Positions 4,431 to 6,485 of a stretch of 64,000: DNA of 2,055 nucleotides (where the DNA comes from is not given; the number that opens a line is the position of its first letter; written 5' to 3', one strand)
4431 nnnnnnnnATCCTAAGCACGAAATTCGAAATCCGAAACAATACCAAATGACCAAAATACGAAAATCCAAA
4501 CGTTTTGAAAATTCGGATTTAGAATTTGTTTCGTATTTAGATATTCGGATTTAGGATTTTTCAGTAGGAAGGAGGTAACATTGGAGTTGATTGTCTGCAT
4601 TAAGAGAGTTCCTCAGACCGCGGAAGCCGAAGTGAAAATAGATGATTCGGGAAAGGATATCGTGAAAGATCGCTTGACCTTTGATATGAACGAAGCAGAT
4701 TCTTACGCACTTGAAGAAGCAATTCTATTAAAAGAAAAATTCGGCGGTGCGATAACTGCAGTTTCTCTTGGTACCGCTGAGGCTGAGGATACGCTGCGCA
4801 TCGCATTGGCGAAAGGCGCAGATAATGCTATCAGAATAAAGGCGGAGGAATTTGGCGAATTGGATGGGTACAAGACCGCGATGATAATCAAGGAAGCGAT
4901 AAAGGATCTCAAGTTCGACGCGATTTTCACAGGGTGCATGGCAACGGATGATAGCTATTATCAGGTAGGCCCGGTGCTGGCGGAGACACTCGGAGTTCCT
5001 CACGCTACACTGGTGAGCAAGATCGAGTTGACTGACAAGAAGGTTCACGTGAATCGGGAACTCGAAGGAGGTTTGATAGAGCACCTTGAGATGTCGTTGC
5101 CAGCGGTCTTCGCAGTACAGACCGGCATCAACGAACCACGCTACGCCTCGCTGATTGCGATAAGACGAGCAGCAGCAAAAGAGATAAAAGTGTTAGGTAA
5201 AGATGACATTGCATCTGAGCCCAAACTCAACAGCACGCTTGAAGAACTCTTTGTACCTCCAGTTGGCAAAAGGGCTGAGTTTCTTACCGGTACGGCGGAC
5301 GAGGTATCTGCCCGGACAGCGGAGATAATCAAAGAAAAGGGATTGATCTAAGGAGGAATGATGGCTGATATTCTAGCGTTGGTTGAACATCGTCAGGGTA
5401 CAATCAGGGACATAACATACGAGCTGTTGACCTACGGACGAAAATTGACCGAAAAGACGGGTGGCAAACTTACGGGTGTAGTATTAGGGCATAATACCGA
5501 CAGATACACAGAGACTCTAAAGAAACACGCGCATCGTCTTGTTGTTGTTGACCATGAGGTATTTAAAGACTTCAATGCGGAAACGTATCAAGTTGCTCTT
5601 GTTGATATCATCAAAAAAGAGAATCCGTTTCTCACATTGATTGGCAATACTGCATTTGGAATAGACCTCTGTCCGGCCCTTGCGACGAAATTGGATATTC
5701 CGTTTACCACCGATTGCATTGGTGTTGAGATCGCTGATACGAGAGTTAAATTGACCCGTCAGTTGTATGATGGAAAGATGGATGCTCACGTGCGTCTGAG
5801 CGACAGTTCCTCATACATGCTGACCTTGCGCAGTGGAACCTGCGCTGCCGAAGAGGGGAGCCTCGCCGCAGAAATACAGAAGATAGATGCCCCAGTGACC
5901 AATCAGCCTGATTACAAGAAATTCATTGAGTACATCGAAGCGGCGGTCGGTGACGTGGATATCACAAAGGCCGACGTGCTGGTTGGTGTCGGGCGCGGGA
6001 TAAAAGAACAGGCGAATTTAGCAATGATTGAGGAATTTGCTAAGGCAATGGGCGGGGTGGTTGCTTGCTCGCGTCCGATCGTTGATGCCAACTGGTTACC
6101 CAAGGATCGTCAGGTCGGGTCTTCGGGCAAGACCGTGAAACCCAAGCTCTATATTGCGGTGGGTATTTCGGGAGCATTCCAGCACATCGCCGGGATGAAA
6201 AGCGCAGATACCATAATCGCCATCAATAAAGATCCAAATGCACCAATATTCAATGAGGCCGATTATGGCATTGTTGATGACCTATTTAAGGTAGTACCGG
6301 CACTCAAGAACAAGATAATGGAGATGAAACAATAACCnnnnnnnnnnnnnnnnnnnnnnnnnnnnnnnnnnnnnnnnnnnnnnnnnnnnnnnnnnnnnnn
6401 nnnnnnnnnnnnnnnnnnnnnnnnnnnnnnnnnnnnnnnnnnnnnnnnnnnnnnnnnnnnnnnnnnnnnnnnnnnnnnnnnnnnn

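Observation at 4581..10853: ETF genes coupled to a soluble HdrA::GltD chimera and an HdrD-like protein: candidate cytoplasmic electron-confurcating outlet for acyl-CoA oxidation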

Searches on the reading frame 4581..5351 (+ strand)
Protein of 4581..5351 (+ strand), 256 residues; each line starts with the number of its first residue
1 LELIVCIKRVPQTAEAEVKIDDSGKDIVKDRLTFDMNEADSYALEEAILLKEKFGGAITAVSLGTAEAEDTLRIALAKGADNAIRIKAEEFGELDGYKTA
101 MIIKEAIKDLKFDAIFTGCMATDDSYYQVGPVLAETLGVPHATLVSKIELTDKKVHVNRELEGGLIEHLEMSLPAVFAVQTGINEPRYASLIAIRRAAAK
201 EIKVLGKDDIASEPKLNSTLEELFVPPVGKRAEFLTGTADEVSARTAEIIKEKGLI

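Call 4: search_protein_families(library=pfam, proteins=[window:4581-5351:+])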
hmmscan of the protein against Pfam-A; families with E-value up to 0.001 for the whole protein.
window:4581-5351:+ (256 aa): 1 family
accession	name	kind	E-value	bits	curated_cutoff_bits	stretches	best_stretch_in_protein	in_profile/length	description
PF01012.27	ETF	-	2.8e-38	132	26.7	1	30-206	7-177/181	Electron transfer flavoprotein domain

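Call 5: search_protein_families(library=ncbifam, proteins=[window:4581-5351:+])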
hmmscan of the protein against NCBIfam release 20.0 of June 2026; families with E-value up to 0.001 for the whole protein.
window:4581-5351:+ (256 aa): 6 families
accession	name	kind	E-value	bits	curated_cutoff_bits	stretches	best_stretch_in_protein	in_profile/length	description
NF040731.1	flavo_sub_EftB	exception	1.9e-45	155.3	445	1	3-255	2-259/260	electron transfer flavoprotein subunit beta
NF042971.1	AcrlCoAredClosAcrB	equivalog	3.1e-38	131.3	475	1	1-239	1-249/266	acryloyl-CoA reductase electron transfer subunit gamma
NF002888.0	PRK03359.1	subfamily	2.9e-29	102.2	219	1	1-247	1-249/256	putative electron transfer flavoprotein FixA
NF008998.0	PRK12342.1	equivalog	1.5e-27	96.6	338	1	1-252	1-251/254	electron transfer flavoprotein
TIGR04503.1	mft_etfB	hypoth_equivalog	8.8e-25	87.6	200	1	13-212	7-221/290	mycofactocin-associated electron transfer flavoprotein beta subunit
NF051844.1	ETFlavBetaProt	equivalog_domain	1.2e-05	24.9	350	1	40-209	24-187/254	electron transfer flavoprotein subunit beta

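Call 8: search_solved_structures(query=window:4581-5351:+, max_evalue=0.00001)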
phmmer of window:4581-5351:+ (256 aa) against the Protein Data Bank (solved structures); distinct sequences matched with E-value up to 0.00001: 10.
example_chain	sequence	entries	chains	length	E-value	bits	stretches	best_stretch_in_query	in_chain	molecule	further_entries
1o94_C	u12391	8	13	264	4e-40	141.3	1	1-252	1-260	ELECTRON TRANSFER FLAVOPROTEIN BETA-SUBUNIT | ELECTRON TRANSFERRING FLAVOPROTEIN BETA-SUBUNIT | Electron transfer flavoprotein subunit beta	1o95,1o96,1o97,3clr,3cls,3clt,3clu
6fah_B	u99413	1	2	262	5.8e-32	114.6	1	1-256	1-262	Caffeyl-CoA reductase-Etf complex subunit CarD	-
1efp_B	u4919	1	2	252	5.6e-30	108.1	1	1-246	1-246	PROTEIN (ELECTRON TRANSFER FLAVOPROTEIN)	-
1efv_B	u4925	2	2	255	8.9e-30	107.5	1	3-247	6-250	ELECTRON TRANSFER FLAVOPROTEIN | Electron transfer flavoprotein beta-subunit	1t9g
4kpu_B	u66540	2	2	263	1.8e-29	106.4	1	1-204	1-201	Electron transfer flavoprotein alpha/beta-subunit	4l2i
5ol2_B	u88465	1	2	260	3.1e-29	105.7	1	1-198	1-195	Electron transfer flavoprotein small subunit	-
2a1t_S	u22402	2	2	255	6e-29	104.8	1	3-247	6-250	Electron transfer flavoprotein beta-subunit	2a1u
7koe_A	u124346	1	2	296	3.5e-26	95.7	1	3-216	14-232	Electron transfer flavoprotein, beta subunit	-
7qh2_B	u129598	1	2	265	2.2e-25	93.1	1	2-210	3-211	Lactate dehydrogenase (NAD(+),ferredoxin) subunit LctB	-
5ow0_B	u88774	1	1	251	4.9e-09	39.6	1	28-210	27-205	Electron transfer flavoprotein, beta subunit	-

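Call 50: search_solved_structures(query=window:4581-5351:+, max_evalue=1e-20, show_alignments=5)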
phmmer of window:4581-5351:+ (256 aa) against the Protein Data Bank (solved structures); distinct sequences matched with E-value up to 1e-20: 9.
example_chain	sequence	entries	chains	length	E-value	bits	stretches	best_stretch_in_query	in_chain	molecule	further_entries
1o94_C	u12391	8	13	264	4e-40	141.3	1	1-252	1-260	ELECTRON TRANSFER FLAVOPROTEIN BETA-SUBUNIT | ELECTRON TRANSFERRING FLAVOPROTEIN BETA-SUBUNIT | Electron transfer flavoprotein subunit beta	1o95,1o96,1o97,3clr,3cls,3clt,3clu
6fah_B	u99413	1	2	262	5.8e-32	114.6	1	1-256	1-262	Caffeyl-CoA reductase-Etf complex subunit CarD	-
1efp_B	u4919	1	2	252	5.6e-30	108.1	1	1-246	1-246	PROTEIN (ELECTRON TRANSFER FLAVOPROTEIN)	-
1efv_B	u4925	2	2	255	8.9e-30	107.5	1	3-247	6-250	ELECTRON TRANSFER FLAVOPROTEIN | Electron transfer flavoprotein beta-subunit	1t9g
4kpu_B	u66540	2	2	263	1.8e-29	106.4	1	1-204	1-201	Electron transfer flavoprotein alpha/beta-subunit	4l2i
5ol2_B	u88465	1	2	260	3.1e-29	105.7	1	1-198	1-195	Electron transfer flavoprotein small subunit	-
2a1t_S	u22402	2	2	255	6e-29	104.8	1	3-247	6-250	Electron transfer flavoprotein beta-subunit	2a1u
7koe_A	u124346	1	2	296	3.5e-26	95.7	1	3-216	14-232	Electron transfer flavoprotein, beta subunit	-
7qh2_B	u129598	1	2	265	2.2e-25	93.1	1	2-210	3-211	Lactate dehydrogenase (NAD(+),ferredoxin) subunit LctB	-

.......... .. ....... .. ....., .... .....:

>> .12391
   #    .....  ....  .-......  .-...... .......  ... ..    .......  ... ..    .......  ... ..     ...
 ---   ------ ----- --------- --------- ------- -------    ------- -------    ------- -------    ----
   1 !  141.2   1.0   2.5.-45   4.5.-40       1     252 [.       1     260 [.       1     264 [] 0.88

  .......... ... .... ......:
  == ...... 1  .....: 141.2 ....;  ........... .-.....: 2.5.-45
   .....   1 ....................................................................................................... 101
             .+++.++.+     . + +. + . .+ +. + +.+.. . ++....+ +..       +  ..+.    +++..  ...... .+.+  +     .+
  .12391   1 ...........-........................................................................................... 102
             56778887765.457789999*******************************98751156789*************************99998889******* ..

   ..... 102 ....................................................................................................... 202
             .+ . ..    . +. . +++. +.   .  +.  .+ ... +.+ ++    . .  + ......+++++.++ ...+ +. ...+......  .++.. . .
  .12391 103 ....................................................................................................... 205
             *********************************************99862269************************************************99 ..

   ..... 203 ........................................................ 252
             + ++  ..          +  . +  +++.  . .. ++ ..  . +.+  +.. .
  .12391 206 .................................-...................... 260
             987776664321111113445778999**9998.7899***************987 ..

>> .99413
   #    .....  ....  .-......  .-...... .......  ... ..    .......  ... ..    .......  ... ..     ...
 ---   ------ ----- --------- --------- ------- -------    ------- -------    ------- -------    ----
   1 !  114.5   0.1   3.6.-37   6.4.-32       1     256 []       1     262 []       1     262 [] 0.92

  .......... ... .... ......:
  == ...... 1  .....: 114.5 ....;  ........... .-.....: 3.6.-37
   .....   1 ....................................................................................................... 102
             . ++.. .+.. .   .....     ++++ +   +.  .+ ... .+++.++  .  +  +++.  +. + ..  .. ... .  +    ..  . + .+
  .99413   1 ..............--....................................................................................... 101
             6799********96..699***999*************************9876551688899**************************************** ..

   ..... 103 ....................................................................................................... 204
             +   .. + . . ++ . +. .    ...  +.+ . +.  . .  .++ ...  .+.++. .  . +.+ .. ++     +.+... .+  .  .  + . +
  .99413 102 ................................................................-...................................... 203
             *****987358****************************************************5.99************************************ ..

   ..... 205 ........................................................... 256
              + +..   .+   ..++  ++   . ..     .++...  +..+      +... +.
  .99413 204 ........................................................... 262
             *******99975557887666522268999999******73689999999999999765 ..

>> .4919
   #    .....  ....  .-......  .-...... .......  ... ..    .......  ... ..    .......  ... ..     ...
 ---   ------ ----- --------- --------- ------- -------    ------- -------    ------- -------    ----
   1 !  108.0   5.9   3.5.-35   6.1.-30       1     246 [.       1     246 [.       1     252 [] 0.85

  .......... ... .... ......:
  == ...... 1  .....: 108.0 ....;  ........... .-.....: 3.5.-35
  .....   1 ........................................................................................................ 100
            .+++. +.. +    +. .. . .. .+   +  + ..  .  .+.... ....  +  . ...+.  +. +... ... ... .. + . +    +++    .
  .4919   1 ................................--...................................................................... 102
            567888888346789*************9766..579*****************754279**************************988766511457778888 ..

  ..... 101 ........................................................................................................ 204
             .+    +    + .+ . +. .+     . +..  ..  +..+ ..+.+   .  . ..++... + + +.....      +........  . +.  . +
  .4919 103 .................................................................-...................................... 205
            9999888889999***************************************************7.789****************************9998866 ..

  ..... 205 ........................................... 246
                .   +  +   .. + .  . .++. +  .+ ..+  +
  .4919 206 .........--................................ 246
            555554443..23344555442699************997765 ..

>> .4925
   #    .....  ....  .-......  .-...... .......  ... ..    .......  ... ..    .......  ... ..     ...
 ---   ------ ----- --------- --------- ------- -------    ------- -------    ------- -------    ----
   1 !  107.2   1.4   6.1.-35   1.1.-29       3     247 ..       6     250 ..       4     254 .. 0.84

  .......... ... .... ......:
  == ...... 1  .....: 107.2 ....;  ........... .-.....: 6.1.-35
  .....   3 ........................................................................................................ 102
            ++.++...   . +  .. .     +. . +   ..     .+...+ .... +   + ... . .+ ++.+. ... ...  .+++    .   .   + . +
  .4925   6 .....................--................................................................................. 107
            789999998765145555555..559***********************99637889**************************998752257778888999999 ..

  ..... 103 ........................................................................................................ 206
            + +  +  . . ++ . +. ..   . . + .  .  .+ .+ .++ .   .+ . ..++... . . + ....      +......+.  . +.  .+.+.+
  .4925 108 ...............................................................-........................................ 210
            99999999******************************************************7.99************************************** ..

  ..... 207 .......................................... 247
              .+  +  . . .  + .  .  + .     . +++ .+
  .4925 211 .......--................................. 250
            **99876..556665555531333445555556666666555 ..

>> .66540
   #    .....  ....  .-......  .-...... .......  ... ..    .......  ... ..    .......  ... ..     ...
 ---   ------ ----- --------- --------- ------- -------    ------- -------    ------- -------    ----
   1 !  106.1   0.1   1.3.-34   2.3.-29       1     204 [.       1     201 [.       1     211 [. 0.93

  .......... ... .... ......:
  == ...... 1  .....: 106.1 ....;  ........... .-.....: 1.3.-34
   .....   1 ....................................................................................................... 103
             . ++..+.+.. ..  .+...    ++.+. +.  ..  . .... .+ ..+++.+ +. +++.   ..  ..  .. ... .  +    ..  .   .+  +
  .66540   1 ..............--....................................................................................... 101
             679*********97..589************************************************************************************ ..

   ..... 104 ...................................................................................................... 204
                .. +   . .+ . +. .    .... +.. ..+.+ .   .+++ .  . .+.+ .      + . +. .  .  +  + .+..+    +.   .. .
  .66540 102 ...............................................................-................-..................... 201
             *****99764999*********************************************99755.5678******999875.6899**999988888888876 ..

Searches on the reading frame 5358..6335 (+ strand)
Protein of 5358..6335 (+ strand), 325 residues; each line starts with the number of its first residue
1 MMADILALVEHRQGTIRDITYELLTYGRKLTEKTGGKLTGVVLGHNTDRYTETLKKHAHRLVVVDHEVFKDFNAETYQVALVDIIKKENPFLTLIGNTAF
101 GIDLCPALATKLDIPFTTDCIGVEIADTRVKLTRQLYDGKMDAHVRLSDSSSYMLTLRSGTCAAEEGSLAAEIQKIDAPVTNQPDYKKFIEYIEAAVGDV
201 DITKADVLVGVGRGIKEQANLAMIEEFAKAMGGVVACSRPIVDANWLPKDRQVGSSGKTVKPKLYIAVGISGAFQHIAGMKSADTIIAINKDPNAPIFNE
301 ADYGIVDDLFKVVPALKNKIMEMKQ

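Call 4: search_protein_families(library=pfam, proteins=[window:5358-6335:+])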
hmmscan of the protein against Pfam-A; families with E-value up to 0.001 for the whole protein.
window:5358-6335:+ (325 aa): 2 families
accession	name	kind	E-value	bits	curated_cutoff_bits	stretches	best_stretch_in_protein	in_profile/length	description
PF01012.27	ETF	-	2.3e-37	129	26.7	1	6-179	2-179/181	Electron transfer flavoprotein domain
PF00766.25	ETF_alpha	-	5.8e-36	122.8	27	1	201-281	1-81/81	Electron transfer flavoprotein FAD-binding domain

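Call 5: search_protein_families(library=ncbifam, proteins=[window:5358-6335:+])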
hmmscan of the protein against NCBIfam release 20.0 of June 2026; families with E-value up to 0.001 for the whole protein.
window:5358-6335:+ (325 aa): 5 families
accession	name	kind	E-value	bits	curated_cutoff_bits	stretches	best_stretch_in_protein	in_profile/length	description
NF042970.1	AcrlCoAredClosAcrA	equivalog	9.1e-72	242.1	600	2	124-322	154-359/360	acryloyl-CoA reductase electron transfer subunit beta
NF008884.0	PRK11916.1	equivalog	4.4e-47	160.9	528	1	46-320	37-310/312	electron transfer flavoprotein subunit alpha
NF002889.0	PRK03363.1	equivalog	3.4e-42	144.9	549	1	71-318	61-309/313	electron transfer flavoprotein subunit alpha/FixB family protein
NF038209.1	mft_etfA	equivalog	1.2e-41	143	240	1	40-319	27-301/303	mycofactocin-associated electron transfer flavoprotein alpha subunit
NF051845.1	EtFlavAlphaProt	equivalog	1.2e-28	100.3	600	1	18-323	106-402/406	electron transfer flavoprotein subunit alpha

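Call 9: search_solved_structures(query=window:5358-6335:+, max_evalue=0.00001)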
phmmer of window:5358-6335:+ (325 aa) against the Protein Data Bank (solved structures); distinct sequences matched with E-value up to 0.00001: 15.
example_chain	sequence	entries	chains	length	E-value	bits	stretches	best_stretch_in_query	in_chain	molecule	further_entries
6fah_A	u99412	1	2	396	1.6e-60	208.3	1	5-319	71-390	Caffeyl-CoA reductase-Etf complex subunit CarE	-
5ol2_A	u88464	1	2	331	3.7e-60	207.1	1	2-321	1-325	Electron transfer flavoprotein large subunit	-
1o94_D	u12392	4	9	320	1.6e-57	198.5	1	5-319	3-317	ELECTRON TRANSFER FLAVOPROTEIN ALPHA-SUBUNIT | ELECTRON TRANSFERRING FLAVOPROTEIN ALPHA-SUBUNIT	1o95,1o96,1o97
3clu_D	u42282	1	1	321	1.8e-57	198.3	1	2-319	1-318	Electron transfer flavoprotein subunit alpha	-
3clt_D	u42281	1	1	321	3.4e-57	197.4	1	2-319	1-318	Electron transfer flavoprotein subunit alpha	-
3clr_D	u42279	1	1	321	4.7e-57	196.9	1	2-319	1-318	Electron transfer flavoprotein subunit alpha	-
3cls_D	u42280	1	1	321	8.3e-57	196.1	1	2-319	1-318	Electron transfer flavoprotein subunit alpha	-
7qh2_A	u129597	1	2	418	2.7e-53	184.6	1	5-318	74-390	Lactate dehydrogenase (NAD(+),ferredoxin) subunit LctC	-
7koe_B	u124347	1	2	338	4.5e-53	183.8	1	5-323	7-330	Electron transfer flavoprotein, alpha subunit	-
1efv_A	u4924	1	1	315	1.2e-49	172.6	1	4-317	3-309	ELECTRON TRANSFER FLAVOPROTEIN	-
1t9g_R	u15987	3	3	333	1.8e-49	172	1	5-317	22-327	Electron transfer flavoprotein alpha-subunit, mitochondrial | Electron transfer flavoprotein alpha-subunit, mitochondrial precursor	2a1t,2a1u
4kpu_A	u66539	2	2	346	7.5e-49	170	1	4-324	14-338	Electron transfer flavoprotein alpha subunit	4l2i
1efp_A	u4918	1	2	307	2.8e-38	135.3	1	103-319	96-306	PROTEIN (ELECTRON TRANSFER FLAVOPROTEIN)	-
5ow0_A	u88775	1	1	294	1.2e-37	133.2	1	80-322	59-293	Electron transfer flavoprotein, alpha subunit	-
3ih5_A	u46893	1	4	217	2.6e-12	50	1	8-139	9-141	Electron transfer flavoprotein alpha-subunit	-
